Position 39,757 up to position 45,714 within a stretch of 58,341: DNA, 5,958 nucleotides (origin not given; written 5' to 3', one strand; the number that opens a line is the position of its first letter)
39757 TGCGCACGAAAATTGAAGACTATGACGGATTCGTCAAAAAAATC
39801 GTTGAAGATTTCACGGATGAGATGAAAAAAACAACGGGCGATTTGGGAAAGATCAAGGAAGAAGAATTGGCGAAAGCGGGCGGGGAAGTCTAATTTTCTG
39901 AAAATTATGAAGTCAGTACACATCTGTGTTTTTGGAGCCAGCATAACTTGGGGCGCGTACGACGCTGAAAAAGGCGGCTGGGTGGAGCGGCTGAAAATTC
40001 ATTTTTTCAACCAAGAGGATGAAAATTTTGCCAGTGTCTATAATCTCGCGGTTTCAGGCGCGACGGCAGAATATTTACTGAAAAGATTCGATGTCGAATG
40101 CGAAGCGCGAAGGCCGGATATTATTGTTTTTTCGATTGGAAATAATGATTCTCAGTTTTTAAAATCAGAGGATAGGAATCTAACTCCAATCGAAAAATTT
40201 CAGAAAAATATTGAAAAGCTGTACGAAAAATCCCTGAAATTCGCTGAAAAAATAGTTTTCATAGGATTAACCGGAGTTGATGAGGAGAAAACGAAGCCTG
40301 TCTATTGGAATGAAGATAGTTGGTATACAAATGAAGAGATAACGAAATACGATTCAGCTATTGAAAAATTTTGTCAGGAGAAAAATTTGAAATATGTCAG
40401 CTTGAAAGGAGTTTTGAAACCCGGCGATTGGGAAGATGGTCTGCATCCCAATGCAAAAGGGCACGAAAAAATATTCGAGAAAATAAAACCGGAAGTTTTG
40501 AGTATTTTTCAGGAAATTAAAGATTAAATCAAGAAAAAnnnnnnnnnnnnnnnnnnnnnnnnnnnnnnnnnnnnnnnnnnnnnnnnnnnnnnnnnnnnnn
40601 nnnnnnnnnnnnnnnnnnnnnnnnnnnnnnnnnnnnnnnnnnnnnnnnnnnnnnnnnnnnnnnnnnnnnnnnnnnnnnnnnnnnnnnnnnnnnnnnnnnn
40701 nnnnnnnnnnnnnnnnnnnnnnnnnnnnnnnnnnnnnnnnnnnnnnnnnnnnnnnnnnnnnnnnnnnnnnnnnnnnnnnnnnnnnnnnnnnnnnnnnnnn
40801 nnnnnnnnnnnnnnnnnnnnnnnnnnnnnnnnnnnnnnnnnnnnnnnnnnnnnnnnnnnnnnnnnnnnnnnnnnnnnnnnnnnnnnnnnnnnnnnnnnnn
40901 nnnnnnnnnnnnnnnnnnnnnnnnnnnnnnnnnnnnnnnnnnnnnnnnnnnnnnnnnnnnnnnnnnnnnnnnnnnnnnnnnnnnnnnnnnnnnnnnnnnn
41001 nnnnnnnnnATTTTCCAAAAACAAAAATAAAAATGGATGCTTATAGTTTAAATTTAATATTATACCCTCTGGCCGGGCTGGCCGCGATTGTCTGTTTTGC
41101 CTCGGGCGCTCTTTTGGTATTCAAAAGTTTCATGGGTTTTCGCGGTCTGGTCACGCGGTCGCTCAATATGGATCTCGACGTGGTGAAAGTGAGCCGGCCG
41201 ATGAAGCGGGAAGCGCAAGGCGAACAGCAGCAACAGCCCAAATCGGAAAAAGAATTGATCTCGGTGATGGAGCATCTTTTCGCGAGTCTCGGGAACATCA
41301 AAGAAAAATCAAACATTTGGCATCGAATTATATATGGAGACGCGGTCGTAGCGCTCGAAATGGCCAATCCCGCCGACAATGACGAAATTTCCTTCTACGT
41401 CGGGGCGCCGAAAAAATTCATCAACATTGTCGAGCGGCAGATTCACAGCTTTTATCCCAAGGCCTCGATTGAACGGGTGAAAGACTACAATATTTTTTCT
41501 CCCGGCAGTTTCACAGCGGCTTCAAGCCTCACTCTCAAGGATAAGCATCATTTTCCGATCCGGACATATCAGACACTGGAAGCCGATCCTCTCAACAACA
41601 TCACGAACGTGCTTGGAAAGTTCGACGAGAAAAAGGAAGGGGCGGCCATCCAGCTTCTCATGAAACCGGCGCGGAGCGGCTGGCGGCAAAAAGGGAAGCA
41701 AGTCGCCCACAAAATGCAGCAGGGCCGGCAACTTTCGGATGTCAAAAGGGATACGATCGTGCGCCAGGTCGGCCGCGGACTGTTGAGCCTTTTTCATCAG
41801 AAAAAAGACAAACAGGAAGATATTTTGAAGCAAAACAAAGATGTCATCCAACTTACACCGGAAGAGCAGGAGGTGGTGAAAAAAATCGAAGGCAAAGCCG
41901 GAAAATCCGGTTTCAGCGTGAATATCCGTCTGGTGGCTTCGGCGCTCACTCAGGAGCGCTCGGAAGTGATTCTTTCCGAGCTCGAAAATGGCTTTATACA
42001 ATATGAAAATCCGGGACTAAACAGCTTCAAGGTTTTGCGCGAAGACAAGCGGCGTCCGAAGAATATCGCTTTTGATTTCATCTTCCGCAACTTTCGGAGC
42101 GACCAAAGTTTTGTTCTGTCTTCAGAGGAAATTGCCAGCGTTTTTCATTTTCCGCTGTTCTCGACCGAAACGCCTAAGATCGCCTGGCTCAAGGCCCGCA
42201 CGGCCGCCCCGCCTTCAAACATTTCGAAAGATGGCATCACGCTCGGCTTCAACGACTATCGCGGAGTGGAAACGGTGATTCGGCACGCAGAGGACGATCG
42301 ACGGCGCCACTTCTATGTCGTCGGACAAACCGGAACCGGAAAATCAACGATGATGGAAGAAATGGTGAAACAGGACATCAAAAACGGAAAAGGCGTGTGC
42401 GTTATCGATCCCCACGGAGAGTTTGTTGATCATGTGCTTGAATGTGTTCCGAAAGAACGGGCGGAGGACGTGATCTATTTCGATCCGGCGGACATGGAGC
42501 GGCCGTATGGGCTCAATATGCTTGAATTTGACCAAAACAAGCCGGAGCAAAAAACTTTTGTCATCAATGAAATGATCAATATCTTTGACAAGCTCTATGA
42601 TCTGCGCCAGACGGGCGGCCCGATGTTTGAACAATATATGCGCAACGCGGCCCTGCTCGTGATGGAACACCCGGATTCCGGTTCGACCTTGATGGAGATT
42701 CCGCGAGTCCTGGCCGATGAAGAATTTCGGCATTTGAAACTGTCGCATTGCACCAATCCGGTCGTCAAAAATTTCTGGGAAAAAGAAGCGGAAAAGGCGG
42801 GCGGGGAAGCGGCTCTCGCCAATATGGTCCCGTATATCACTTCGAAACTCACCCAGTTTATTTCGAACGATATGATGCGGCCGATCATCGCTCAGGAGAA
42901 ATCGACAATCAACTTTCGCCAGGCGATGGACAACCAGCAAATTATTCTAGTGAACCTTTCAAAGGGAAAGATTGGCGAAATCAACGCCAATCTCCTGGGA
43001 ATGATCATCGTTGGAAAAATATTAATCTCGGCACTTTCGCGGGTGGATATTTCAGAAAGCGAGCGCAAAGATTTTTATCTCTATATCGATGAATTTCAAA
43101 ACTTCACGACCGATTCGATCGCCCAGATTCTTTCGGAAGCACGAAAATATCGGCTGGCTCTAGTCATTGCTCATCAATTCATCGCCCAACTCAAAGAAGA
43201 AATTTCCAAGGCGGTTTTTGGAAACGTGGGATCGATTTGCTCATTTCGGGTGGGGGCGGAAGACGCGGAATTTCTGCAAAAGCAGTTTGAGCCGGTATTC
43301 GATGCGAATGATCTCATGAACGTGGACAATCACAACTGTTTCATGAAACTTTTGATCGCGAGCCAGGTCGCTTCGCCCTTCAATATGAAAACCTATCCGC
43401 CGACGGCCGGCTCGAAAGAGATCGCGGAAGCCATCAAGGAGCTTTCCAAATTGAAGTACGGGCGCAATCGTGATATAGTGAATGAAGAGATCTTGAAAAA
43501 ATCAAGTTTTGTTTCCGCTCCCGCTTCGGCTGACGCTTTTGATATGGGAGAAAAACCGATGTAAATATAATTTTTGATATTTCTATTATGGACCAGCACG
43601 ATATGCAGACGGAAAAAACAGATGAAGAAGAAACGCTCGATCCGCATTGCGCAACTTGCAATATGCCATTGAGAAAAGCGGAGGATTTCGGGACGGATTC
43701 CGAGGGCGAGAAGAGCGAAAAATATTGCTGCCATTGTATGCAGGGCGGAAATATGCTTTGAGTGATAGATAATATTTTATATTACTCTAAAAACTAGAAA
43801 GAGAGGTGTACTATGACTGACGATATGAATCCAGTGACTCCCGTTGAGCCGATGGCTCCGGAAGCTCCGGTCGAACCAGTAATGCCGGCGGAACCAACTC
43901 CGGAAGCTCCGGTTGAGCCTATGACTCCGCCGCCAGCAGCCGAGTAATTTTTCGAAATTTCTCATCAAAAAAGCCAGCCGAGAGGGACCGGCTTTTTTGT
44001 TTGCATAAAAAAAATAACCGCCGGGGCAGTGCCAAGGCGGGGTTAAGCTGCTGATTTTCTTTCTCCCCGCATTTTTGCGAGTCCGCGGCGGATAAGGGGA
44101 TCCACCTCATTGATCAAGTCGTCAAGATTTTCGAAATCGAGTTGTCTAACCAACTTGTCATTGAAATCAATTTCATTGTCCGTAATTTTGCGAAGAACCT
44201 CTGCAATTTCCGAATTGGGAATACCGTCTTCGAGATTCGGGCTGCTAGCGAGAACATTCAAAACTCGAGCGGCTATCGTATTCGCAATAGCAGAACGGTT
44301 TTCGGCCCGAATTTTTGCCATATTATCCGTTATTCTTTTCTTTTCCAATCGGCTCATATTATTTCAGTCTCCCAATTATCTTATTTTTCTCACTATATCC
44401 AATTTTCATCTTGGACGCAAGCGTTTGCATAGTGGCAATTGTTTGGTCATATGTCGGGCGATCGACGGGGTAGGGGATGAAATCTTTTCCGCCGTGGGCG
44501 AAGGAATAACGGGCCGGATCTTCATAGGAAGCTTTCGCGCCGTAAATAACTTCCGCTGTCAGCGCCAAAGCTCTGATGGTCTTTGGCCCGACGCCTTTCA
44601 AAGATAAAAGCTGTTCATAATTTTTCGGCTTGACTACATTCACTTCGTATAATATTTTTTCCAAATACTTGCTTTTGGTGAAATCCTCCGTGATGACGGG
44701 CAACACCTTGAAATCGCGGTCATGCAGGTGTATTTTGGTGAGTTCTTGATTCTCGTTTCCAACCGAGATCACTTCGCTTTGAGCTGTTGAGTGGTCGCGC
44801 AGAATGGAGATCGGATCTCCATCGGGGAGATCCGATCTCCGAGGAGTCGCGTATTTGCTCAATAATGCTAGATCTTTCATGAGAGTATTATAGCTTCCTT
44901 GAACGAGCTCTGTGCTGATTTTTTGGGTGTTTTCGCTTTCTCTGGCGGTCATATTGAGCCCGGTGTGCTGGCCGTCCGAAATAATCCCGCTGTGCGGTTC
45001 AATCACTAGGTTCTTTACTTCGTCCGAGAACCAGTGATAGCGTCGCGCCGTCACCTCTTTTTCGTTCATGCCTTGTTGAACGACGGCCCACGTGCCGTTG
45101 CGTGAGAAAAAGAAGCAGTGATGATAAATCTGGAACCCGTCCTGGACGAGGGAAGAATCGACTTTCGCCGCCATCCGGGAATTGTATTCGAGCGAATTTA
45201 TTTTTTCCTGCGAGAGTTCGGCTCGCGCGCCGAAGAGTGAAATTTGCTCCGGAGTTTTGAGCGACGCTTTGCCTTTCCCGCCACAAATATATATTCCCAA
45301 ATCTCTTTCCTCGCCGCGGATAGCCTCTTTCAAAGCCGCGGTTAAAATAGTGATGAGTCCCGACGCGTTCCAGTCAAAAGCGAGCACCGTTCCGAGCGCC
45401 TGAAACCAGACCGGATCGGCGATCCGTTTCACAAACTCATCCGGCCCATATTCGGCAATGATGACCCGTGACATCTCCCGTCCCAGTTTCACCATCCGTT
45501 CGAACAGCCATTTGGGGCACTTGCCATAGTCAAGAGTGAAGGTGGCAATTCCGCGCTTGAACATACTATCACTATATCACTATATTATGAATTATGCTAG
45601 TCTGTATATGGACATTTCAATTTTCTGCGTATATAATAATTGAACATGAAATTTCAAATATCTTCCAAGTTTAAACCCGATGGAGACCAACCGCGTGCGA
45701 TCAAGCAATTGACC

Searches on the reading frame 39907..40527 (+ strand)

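Call 38: search_protein_families(library=pfam, proteins=[window:39907-40527:+], max_evalue=0.01)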
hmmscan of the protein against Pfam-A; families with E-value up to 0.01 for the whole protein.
window:39907-40527:+ (206 aa): 3 families
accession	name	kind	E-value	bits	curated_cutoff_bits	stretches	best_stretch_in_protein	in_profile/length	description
PF13472.12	Lipase_GDSL_2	-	3.5e-21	76.9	32.9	1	8-187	1-177/178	GDSL-like Lipase/Acylhydrolase family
PF00657.28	Lipase_GDSL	-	2.3e-19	70.8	23.6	1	6-193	1-208/208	GDSL-like Lipase/Acylhydrolase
PF04311.20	DUF459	-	0.0041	16.9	27.2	0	65-165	55-148/197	Protein of unknown function (DUF459)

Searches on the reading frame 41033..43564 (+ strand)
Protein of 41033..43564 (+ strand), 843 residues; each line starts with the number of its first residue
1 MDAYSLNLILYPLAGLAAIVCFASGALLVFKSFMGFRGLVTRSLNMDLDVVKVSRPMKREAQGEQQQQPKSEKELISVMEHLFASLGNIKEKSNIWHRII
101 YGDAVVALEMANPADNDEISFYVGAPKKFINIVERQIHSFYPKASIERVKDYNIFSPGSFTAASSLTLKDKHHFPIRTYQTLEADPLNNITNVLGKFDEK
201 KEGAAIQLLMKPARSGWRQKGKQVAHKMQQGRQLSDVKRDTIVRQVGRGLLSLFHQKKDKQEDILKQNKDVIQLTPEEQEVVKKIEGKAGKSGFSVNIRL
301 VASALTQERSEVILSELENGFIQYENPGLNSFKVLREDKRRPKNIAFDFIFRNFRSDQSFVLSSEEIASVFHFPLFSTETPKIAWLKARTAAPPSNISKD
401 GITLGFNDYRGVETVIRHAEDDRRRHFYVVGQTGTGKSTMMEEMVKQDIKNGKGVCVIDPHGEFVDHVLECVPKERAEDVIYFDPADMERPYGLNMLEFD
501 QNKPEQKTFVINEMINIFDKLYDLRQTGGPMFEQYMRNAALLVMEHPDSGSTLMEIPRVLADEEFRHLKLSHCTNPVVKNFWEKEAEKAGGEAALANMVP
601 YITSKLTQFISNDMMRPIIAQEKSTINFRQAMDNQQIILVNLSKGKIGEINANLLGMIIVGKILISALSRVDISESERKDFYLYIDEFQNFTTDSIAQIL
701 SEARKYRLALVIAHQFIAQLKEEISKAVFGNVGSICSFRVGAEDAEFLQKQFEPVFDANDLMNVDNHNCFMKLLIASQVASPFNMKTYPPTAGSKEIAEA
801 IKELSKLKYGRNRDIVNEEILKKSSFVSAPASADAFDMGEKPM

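Call 38: search_protein_families(library=pfam, proteins=[window:41033-43564:+], max_evalue=0.01)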
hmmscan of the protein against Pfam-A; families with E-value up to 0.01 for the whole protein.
window:41033-43564:+ (843 aa): 10 families
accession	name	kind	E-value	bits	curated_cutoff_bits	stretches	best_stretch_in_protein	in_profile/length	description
PF01935.23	DUF87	-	1.9e-12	48.2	23.2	1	420-502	19-85/220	Helicase HerA, central domain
PF10412.15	TrwB_AAD_bind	-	4.6e-12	46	20.5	1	422-736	13-302/387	Type IV secretion-system coupling protein DNA-binding domain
PF02534.20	T4SS-DNA_transf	-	1.4e-05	24.6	20.1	1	425-724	45-348/468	Type IV secretory system Conjugative DNA transfer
PF25199.1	nSTAND_NTPase5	-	2.7e-05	24.5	34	1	413-488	30-107/145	Novel STAND NTPase 5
PF12696.13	TraG-D_C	-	0.00012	22.5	22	1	681-739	2-65/126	TraM recognition site of TraD and TraG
PF13604.12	AAA_30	-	0.00019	21.7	27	1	415-463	9-57/191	AAA domain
PF13191.12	AAA_16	-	0.00022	22.2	32.6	1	417-472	17-73/167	AAA ATPase domain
PF13401.12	AAA_22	-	0.00023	21.9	27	0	423-451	4-32/130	AAA domain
PF21445.3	ADDB_N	-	0.0092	15.6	26.6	0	676-719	194-240/290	ADDB, N-terminal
PF04851.21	ResIII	-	0.0096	16.3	22.5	0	415-458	15-59/164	Type III restriction enzyme, res subunit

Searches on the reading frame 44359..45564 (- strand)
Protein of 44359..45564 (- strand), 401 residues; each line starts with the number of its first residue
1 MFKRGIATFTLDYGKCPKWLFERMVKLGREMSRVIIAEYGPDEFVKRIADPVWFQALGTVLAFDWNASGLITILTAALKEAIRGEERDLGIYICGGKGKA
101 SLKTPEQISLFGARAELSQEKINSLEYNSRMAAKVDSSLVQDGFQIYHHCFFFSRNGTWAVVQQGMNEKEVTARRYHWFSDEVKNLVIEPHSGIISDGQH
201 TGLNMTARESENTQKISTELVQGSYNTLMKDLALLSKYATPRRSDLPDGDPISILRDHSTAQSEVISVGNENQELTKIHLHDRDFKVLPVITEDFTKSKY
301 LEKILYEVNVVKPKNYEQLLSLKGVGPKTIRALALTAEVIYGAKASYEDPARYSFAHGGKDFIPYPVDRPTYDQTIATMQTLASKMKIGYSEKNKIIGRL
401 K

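Call 5: search_protein_families(library=pfam, proteins=[window:44359-45564:-], max_evalue=0.1)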
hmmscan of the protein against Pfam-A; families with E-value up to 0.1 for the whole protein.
window:44359-45564:- (401 aa): 3 families
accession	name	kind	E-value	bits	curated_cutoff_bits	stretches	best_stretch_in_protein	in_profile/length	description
PF05559.16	DUF763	-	3.4e-121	404.8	35.5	1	5-367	1-319/319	Protein of unknown function (DUF763)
PF00633.29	HHH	-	5.9e-05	23.2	24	1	311-333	5-27/30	Helix-hairpin-helix motif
PF14520.12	HHH_5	-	0.071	14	27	0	317-334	2-19/57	Helix-hairpin-helix domain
